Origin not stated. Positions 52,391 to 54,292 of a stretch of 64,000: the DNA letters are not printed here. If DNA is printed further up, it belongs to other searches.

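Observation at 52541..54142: Sulfotransferase fused to a long coiled coil and a terminal amphipathic helix: a WbdD-like glycan chain terminator/ruler that would cap with sulfate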

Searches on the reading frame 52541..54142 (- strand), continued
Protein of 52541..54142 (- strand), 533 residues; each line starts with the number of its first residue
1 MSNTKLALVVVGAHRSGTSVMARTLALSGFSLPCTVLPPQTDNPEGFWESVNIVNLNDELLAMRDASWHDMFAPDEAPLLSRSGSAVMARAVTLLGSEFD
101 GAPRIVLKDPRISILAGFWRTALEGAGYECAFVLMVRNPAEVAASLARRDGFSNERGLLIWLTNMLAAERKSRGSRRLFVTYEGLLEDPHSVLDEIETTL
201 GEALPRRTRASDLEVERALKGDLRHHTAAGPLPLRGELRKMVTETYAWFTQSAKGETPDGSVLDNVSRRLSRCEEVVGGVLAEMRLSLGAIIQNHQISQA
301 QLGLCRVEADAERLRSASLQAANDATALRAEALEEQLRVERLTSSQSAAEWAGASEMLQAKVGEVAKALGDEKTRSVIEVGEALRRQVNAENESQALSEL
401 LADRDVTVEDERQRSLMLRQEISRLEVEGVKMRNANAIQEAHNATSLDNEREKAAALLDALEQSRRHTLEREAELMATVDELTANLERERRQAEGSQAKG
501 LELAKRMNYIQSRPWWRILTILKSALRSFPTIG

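Call 93: find_encoding_contigs(protein=P0005, flank=10000, max_places=3)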
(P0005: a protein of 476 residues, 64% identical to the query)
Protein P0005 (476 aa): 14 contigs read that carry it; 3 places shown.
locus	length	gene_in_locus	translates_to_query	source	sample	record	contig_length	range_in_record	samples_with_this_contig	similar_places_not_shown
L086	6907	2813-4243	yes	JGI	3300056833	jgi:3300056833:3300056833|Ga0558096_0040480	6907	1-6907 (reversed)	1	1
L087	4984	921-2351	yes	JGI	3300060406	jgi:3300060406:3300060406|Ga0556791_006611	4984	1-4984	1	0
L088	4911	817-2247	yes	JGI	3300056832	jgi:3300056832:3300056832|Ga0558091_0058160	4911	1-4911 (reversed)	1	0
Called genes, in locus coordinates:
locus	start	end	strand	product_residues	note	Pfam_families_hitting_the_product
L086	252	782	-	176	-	PF01609:DDE_Tnp_1 (weak), PF13701:DDE_Tnp_1_4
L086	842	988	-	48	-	PF01695:IstB_IS21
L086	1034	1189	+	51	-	-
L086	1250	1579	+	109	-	PF15723:MqsR_toxin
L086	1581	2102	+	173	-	PF15731:MqsA_antitoxin, PF13560:HTH_31 (weak)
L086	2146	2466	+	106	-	-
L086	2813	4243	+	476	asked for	-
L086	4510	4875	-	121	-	-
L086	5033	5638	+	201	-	-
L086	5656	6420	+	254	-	PF02475:TRM5-TYW2_MTfase, PF05050:Methyltransf_21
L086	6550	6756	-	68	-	PF02796:HTH_7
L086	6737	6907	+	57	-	?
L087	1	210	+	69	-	?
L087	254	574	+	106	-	-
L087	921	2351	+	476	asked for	-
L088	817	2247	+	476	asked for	-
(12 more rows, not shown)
